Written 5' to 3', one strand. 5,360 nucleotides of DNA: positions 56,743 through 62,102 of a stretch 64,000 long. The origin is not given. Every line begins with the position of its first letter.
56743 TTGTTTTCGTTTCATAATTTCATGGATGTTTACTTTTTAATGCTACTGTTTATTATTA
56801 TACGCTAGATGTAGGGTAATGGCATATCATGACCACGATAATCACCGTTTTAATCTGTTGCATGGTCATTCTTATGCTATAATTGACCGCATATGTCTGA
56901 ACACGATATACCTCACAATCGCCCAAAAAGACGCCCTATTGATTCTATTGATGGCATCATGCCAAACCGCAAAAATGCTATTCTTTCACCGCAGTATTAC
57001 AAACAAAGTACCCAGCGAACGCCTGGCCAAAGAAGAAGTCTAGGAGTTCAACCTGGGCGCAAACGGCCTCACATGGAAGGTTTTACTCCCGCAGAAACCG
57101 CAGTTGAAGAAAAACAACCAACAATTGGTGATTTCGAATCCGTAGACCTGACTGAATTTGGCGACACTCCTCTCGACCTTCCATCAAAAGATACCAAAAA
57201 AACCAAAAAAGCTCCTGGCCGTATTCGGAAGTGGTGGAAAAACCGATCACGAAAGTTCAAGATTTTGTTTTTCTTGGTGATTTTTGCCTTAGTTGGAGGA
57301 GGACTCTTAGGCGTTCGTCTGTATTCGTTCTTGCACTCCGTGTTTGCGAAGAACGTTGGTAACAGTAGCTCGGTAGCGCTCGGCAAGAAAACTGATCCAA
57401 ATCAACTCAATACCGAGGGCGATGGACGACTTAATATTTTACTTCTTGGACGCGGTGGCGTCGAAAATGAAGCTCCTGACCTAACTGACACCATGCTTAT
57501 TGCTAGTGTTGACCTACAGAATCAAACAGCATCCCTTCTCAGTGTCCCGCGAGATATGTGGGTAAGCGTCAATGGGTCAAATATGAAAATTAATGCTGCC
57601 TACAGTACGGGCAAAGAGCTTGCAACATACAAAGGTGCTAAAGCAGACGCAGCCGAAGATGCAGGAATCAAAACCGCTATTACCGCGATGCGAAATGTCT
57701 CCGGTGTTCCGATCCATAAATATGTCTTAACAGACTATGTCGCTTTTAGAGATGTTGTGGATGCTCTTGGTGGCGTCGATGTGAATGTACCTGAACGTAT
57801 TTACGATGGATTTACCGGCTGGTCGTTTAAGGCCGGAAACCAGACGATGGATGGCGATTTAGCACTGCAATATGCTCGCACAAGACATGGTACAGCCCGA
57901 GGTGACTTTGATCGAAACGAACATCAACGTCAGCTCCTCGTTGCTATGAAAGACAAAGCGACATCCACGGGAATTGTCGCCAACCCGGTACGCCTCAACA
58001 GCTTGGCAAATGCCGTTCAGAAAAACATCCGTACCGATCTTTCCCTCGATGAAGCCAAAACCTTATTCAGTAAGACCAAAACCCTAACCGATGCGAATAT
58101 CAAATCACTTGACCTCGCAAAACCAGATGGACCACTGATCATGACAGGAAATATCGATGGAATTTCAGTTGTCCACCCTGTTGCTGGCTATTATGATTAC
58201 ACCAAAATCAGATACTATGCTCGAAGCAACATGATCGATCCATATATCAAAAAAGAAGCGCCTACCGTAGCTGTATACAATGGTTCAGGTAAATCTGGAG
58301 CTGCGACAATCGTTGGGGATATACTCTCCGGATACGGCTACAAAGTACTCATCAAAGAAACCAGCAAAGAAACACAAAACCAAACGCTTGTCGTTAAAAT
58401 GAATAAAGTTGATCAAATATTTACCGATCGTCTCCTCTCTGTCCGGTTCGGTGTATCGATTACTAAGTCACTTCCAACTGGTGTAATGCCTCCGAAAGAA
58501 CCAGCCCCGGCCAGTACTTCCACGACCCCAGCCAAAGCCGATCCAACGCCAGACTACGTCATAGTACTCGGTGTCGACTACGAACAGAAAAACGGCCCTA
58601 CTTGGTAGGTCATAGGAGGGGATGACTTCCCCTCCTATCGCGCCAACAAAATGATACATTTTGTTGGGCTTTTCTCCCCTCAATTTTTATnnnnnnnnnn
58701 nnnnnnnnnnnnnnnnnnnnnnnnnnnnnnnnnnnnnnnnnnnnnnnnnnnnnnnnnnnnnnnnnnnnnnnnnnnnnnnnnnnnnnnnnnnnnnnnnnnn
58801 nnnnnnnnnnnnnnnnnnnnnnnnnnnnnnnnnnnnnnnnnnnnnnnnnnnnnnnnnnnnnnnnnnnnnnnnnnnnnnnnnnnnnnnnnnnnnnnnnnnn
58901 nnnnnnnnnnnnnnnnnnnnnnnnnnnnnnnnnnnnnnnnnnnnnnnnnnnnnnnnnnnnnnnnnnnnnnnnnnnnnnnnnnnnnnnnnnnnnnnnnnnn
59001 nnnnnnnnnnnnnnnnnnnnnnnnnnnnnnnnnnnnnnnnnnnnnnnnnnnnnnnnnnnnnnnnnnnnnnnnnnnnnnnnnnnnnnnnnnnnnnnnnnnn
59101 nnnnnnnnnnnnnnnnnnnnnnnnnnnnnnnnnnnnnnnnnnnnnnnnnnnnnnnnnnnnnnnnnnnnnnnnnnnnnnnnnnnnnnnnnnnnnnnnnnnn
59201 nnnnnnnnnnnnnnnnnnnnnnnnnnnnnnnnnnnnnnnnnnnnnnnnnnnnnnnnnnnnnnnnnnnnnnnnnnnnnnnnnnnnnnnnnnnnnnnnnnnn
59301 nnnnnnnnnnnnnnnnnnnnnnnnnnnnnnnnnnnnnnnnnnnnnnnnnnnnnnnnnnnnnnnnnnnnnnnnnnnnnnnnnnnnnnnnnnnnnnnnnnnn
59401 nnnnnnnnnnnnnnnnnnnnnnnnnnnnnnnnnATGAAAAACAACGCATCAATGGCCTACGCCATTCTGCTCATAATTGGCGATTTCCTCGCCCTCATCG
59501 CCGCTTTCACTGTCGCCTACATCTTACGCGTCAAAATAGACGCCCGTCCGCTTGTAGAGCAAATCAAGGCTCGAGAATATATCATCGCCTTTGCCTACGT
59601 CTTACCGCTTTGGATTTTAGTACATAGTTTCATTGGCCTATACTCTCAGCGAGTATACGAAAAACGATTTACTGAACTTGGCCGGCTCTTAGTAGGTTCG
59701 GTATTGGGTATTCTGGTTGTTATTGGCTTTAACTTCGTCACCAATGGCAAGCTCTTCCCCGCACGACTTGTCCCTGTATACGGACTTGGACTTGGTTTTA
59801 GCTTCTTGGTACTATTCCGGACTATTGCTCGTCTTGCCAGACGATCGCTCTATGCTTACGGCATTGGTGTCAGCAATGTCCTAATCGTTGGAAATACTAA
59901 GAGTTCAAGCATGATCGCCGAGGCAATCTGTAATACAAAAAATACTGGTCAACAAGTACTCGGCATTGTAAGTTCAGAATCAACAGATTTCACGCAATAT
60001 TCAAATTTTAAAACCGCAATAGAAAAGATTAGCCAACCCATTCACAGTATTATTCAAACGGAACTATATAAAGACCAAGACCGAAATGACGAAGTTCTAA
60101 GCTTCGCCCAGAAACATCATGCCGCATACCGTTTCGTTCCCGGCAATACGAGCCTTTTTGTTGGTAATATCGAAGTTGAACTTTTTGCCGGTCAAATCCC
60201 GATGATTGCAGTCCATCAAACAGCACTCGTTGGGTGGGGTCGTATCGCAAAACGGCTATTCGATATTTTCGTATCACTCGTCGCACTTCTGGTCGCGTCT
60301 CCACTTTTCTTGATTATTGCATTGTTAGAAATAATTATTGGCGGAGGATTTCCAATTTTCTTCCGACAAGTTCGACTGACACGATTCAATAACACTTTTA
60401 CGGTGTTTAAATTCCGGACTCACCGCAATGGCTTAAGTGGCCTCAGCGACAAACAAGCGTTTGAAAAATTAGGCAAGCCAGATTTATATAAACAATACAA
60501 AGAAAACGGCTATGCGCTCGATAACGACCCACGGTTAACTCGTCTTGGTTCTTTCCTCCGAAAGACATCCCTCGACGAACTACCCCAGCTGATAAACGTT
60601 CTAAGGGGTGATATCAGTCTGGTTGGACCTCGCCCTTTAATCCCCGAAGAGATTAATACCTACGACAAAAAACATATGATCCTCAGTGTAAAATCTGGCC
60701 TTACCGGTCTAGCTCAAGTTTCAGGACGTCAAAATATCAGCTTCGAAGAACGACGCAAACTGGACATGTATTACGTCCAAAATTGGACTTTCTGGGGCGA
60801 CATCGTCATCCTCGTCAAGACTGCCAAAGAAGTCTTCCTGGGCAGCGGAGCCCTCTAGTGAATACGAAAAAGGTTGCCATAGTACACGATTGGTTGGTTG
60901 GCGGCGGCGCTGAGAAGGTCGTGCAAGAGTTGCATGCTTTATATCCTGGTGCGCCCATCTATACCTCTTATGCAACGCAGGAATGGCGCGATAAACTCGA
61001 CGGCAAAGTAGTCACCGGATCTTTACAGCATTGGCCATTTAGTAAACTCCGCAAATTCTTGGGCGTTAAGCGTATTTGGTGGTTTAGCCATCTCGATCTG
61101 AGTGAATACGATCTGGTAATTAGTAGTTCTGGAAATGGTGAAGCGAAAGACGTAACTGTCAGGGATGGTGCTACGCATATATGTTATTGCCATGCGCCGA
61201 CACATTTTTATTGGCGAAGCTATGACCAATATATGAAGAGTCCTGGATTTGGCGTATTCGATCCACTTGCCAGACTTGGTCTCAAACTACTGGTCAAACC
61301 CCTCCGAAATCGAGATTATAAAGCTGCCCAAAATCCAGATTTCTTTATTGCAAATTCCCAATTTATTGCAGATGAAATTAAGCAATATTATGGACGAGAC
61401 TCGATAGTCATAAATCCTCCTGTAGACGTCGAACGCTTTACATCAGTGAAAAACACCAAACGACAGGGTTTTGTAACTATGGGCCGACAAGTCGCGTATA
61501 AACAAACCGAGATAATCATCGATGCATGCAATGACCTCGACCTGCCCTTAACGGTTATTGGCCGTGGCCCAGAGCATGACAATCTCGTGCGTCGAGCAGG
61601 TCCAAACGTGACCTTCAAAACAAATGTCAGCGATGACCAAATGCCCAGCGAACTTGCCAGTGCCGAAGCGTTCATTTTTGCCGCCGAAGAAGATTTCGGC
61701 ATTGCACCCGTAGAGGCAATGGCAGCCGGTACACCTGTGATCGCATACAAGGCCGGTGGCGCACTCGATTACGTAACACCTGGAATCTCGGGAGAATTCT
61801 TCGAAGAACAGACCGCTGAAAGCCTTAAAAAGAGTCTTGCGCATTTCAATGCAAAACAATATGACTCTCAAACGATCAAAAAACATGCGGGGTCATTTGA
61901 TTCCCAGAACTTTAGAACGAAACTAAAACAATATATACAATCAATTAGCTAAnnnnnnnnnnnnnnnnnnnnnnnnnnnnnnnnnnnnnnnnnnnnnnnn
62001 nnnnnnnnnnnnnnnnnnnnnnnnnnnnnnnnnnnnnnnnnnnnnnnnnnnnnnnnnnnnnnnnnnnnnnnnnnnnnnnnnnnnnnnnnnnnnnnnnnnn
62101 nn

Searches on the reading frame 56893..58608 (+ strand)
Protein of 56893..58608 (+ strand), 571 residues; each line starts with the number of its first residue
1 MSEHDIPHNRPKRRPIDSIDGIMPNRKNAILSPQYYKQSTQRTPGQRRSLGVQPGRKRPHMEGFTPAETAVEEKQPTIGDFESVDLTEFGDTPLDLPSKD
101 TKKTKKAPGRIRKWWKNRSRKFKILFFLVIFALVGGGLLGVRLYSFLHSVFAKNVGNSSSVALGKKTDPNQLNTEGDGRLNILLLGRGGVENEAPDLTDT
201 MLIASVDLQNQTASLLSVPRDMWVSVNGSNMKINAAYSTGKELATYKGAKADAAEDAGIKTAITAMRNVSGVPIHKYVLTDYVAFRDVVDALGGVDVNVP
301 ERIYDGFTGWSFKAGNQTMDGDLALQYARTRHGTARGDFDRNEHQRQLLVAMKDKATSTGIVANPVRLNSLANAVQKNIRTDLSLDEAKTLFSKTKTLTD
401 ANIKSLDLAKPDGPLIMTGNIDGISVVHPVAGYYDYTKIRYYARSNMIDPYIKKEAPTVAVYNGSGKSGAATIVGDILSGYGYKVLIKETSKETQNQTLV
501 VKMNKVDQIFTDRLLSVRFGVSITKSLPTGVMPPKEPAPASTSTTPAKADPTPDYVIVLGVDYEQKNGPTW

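Call 14: search_protein_families(library=pfam, proteins=[window:56893-58608:+], max_evalue=0.001)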
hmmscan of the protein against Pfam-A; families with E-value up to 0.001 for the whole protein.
window:56893-58608:+ (571 aa): 2 families
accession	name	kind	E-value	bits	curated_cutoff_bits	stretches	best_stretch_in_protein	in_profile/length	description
PF03816.19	LytR_cpsA_psr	-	1.6e-38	132.6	24.6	1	198-356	2-148/150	LytR_cpsA_psr family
PF13399.11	LytR_C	-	2.7e-06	28.6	22.2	1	458-560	3-83/86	LytR cell envelope-related transcriptional attenuator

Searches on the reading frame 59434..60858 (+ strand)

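Call 14: search_protein_families(library=pfam, proteins=[window:59434-60858:+], max_evalue=0.001)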
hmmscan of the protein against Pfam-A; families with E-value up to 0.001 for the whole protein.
window:59434-60858:+ (474 aa): 2 families
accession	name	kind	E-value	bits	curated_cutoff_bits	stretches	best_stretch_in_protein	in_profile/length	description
PF02397.22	Bac_transf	-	7.3e-59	198.7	27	1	273-468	1-178/179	Bacterial sugar transferase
PF13727.12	CoA_binding_3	-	1.1e-06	29.2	25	1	67-200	3-131/175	CoA-binding domain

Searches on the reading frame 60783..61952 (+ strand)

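Call 14: search_protein_families(library=pfam, proteins=[window:60783-61952:+], max_evalue=0.001)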
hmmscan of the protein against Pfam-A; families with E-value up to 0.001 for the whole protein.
window:60783-61952:+ (389 aa): 4 families
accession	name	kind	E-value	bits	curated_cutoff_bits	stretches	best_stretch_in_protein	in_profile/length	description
PF00534.26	Glycos_transf_1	-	3e-23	82.7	26.4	1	217-359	5-159/172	Glycosyl transferases group 1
PF13692.12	Glyco_trans_1_4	-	1.8e-17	64.3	27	1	230-352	4-136/142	Glycosyl transferases group 1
PF13439.12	Glyco_transf_4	-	2.5e-08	34.6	28.5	1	41-218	2-170/170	Glycosyltransferase Family 4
PF20706.3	GT4-conflict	-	0.00012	21.7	26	1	226-338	196-327/385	Family 4 Glycosyltransferase in conflict systems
